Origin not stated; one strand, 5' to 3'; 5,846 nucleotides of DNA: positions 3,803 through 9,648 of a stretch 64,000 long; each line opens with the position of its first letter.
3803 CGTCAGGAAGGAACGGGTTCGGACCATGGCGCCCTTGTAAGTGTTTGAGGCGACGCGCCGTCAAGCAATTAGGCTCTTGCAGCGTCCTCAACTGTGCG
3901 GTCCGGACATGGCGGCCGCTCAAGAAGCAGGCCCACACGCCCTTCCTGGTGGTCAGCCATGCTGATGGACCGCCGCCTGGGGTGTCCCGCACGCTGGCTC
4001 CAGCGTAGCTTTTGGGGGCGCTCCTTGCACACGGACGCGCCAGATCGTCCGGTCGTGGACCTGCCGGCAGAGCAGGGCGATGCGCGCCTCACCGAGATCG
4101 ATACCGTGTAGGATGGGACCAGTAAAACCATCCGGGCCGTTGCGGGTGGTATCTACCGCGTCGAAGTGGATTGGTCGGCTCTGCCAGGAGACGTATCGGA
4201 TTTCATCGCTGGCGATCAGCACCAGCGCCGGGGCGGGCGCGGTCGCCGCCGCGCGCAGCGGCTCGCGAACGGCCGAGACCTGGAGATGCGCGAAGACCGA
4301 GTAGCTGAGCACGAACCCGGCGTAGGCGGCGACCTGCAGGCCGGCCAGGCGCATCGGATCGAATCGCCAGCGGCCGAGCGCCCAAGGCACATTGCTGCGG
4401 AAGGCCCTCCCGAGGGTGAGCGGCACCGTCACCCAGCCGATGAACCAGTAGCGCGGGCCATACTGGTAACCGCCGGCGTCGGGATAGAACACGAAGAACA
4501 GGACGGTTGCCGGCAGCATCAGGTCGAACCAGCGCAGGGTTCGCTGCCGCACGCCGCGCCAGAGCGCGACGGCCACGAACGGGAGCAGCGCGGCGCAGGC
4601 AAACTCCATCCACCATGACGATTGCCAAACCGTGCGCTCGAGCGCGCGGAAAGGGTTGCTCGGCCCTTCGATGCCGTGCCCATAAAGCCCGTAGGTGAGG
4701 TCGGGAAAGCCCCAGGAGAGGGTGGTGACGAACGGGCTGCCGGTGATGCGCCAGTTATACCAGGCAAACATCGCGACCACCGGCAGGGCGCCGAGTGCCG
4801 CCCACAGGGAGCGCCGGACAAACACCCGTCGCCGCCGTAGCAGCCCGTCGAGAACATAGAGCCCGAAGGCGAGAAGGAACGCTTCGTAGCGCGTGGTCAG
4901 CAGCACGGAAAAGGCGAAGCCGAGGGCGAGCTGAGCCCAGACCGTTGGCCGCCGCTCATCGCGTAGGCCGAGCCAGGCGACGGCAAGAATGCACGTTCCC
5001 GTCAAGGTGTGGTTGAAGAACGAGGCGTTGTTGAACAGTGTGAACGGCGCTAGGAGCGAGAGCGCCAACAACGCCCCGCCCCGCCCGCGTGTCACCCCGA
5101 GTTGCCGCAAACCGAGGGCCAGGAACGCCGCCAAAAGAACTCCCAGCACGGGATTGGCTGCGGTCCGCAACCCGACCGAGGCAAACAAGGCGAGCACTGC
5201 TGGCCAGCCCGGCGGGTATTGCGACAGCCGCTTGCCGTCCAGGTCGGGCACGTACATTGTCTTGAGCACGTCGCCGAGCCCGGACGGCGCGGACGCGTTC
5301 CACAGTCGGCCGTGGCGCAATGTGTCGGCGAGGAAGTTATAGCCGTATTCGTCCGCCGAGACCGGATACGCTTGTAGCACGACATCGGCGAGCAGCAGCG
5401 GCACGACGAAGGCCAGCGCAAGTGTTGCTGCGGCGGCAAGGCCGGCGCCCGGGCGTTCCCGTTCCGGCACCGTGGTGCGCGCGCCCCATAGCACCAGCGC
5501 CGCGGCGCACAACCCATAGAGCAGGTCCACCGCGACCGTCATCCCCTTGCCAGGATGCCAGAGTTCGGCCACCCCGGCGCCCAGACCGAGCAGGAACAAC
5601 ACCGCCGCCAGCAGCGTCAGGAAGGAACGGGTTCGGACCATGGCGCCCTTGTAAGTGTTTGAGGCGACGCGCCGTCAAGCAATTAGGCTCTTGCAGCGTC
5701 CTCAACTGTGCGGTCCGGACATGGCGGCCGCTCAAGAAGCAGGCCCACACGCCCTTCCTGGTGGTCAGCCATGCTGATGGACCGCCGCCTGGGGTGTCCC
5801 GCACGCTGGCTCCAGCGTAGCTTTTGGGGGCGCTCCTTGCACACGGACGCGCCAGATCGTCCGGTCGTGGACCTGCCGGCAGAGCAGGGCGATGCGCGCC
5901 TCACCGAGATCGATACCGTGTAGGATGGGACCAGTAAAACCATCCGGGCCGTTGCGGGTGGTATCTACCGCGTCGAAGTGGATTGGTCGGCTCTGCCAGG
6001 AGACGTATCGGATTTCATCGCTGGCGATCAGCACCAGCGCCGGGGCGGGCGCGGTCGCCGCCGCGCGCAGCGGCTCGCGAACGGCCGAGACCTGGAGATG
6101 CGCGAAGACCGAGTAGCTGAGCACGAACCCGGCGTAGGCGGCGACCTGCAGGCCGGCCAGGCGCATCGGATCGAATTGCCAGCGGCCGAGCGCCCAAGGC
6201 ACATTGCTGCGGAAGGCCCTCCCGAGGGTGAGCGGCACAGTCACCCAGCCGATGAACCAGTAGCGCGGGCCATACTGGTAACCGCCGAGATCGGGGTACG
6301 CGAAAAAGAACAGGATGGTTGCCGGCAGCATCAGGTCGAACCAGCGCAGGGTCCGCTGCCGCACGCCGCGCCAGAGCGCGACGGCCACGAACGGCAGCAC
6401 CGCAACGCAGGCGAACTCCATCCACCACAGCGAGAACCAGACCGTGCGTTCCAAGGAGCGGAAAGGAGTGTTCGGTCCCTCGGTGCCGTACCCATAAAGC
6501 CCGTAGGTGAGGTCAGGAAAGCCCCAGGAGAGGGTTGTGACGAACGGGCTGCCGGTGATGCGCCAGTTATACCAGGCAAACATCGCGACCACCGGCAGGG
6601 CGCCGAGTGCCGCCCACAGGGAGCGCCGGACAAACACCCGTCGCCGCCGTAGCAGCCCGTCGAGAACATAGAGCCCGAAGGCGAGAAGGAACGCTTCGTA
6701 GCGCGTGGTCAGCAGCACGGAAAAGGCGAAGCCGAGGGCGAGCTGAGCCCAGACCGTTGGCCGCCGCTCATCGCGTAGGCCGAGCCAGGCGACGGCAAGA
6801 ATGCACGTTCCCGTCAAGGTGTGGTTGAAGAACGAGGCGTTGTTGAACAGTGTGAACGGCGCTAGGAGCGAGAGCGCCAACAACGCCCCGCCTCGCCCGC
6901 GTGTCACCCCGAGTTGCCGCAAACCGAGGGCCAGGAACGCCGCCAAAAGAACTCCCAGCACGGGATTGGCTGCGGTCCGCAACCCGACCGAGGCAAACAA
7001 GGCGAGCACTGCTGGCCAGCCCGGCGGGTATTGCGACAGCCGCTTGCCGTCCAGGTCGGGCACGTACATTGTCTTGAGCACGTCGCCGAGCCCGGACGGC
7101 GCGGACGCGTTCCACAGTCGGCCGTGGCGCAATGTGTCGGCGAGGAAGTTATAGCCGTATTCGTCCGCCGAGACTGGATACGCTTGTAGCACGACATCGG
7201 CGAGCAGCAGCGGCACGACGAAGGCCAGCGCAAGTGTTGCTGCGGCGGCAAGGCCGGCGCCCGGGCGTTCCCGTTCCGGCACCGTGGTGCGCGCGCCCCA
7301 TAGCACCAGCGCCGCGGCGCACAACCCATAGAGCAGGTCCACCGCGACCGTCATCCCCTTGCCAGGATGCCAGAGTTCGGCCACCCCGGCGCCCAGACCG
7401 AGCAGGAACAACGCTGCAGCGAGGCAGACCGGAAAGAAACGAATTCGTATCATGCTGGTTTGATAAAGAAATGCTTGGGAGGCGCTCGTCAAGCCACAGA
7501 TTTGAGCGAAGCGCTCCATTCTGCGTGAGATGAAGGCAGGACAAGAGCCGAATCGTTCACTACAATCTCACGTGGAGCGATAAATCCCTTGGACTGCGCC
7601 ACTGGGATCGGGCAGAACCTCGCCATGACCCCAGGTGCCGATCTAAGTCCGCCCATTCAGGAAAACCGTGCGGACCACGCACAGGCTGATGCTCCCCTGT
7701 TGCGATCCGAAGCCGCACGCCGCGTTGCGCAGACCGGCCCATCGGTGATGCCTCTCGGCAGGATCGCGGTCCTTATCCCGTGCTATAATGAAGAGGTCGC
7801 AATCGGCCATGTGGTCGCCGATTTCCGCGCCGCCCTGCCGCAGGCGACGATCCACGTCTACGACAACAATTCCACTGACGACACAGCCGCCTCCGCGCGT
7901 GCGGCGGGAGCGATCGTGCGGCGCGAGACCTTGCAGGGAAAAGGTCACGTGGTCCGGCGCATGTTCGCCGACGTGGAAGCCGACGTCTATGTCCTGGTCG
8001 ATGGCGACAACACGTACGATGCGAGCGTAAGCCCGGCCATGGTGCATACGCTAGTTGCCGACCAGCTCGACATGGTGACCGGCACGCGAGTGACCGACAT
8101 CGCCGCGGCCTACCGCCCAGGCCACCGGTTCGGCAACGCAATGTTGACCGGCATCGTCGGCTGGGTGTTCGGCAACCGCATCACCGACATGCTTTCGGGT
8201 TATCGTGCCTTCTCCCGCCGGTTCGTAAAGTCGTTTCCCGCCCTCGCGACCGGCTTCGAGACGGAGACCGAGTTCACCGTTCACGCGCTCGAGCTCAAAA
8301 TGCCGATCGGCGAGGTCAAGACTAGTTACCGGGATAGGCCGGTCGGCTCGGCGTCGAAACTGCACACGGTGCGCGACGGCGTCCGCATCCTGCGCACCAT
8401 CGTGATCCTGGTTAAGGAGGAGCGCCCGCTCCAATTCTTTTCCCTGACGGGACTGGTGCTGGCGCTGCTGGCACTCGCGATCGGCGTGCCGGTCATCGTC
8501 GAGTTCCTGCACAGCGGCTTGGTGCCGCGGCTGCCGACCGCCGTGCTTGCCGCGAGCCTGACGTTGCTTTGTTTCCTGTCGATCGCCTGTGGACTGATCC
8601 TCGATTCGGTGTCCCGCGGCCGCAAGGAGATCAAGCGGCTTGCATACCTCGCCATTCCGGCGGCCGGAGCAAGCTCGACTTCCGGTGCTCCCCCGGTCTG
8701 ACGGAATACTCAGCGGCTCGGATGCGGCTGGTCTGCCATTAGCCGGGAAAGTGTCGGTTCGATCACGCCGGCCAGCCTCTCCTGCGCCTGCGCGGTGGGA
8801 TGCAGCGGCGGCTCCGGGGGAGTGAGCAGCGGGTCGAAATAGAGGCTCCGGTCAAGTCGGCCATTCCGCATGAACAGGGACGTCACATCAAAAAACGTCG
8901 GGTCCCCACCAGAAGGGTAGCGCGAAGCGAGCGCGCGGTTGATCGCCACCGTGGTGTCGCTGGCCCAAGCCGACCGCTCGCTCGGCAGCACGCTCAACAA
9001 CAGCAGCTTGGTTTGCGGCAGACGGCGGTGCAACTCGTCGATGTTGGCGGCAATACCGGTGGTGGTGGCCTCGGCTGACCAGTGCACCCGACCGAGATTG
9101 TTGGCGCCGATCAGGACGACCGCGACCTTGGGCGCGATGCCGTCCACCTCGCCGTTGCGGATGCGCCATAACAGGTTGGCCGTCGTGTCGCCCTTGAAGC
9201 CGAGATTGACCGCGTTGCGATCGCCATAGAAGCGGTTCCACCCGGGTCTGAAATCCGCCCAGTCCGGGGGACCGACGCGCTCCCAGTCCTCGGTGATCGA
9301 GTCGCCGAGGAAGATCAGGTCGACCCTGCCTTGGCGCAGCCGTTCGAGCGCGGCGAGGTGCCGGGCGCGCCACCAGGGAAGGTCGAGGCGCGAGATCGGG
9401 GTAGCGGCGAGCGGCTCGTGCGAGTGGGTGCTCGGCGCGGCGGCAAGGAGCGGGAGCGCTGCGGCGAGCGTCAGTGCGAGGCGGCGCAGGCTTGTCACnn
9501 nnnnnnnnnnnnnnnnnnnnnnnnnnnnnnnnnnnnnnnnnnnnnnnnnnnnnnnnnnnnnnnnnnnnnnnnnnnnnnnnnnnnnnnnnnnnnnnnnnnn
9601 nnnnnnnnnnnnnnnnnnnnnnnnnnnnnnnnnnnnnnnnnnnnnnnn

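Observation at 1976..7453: Three tandem 1812-bp copies of a GT-C-type membrane glycosyltransferase gene, with a chimeric middle copy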

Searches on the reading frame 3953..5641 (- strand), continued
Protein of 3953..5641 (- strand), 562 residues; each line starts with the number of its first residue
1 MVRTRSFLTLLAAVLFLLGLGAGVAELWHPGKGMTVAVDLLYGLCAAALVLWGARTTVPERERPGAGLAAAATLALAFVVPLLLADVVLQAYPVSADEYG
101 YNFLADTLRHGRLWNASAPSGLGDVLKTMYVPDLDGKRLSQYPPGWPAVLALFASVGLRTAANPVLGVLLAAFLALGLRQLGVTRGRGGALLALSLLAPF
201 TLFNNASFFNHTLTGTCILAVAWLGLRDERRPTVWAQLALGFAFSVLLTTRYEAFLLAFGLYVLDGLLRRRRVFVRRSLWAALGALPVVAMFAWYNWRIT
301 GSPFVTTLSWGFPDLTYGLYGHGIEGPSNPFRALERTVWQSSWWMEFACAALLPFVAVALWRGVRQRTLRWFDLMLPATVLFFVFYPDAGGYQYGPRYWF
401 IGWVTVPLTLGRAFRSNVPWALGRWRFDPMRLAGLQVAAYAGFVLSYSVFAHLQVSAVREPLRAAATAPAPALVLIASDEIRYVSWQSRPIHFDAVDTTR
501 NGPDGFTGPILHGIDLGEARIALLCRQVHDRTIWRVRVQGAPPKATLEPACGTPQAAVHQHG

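Call 59: search_protein_representatives(alignment_id=A1)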
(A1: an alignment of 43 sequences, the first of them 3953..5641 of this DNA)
Query: 43 sequences, 561 profile positions. Proteins with E-value up to 0.001 (for the whole library): 7786; up to 1e-10: 4534; up to 1e-30: 920. The best 150 are listed.
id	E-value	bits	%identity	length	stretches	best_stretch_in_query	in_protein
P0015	8.0e-222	754.2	-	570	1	5-559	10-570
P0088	2.0e-203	693.5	-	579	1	10-559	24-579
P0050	5.6e-192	655.6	-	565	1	3-559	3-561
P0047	9.1e-188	641.8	-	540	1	12-548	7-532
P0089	1.7e-184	630.9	-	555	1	16-560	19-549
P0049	1.6e-175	601.3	-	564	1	21-559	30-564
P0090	1.5e-174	598.1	-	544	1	18-559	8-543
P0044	5.9e-174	596.2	-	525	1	35-560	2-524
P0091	6.5e-169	579.5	-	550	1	16-559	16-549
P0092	2.6e-167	574.2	-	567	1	20-560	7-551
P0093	1.6e-163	561.7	-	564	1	7-559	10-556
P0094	3.8e-158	544.0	-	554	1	16-560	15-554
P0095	3.8e-153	527.5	-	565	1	17-559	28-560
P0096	2.4e-151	521.5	-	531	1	18-559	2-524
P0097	4.3e-151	520.7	-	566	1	22-549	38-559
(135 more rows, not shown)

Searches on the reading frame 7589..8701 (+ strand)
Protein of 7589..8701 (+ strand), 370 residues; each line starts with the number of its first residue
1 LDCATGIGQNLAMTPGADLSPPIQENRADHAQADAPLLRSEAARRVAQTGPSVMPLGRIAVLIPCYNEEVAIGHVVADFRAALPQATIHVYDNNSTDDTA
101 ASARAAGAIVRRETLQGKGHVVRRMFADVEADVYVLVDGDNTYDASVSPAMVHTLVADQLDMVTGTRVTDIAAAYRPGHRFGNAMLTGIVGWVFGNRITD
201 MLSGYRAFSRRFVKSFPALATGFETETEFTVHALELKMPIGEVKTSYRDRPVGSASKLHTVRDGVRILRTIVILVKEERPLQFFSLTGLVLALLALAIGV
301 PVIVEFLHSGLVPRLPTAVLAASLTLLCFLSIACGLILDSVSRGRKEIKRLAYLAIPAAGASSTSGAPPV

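Call 6: search_protein_families(library=pfam, proteins=[window:7589-8701:+], max_evalue=0.01)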
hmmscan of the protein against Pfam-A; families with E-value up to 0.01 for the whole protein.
window:7589-8701:+ (370 aa): 2 families
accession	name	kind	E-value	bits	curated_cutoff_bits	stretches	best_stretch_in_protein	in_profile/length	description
PF00535.33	Glycos_transf_2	-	3.7e-12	46.9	23.3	1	61-180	2-128/168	Glycosyl transferase family 2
PF13641.12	Glyco_tranf_2_3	-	4e-07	30.7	27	1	58-167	2-122/230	Glycosyltransferase like family 2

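Call 8: search_protein_families(library=ncbifam, proteins=[window:7589-8701:+], max_evalue=1)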
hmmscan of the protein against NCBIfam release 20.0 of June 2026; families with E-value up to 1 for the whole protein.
window:7589-8701:+ (370 aa): 12 families
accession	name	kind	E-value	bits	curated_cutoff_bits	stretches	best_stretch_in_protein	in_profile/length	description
TIGR04182.1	glyco_TIGR04182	equivalog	1.1e-60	205.5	325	1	59-348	2-289/293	S-layer glycoprotein N-glycosyltransferase AglJ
NF041391.1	DPhHxTase_Halo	equivalog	3.8e-24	84.9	375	1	65-279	3-213/213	dolichyl-phosphate hexose transferase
NF058614.1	PPMAGASynPpgS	equivalog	1.3e-14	54.1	370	1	61-248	4-199/226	polyprenyl-phospho-N-acetylgalactosaminyl synthase PpgS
NF010496.0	PRK13915.1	equivalog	2.4e-12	46.6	262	1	58-159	32-142/307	glucosyl-3-phosphoglycerate synthase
NF041865.1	EpsU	equivalog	2.5e-08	33.4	700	1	48-155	30-143/394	exopolysaccharide biosynthesis GT2 family glycosyltransferase EpsU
TIGR03937.1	PgaC_IcaA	equivalog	1.3e-06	27.7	422.3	1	51-165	39-161/407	poly-beta-1,6-N-acetyl-D-glucosamine synthase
NF053846.1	glyco_with_XrtP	equivalog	2.6e-06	26.4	520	1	61-105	45-89/440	XrtP-associated glycosyltransferase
TIGR04283.1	glyco_like_mftF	equivalog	2.4e-05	24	182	1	59-148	1-90/221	TIGR04283 family arsenosugar biosynthesis glycosyltransferase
NF011307.0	PRK14716.1-5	equivalog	0.00082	18.4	431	1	34-101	39-106/464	glycosyl transferase family protein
NF047588.1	GlcsyltransPgfSStrep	equivalog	0.0065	15.7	500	1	58-219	2-170/308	glycosyltransferase PgfS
NF009905.0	PRK13368.1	subfamily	0.15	11.3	255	1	71-163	29-118/243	3-deoxy-manno-octulosonate cytidylyltransferase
NF038302.1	EPS_HpsE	equivalog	0.26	10.2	300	1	59-101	3-49/307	hormogonium polysaccharide biosynthesis glycosyltransferase HpsE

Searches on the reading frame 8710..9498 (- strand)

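Call 6: search_protein_families(library=pfam, proteins=[window:8710-9498:-], max_evalue=0.01)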
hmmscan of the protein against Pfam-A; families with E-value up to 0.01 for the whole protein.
window:8710-9498:- (262 aa): 2 families
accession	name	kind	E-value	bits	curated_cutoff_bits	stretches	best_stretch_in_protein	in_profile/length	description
PF13472.12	Lipase_GDSL_2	-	6.6e-23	82.6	32.9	1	63-240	1-177/178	GDSL-like Lipase/Acylhydrolase family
PF00657.28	Lipase_GDSL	-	1.8e-05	25.4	23.6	1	62-168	2-124/208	GDSL-like Lipase/Acylhydrolase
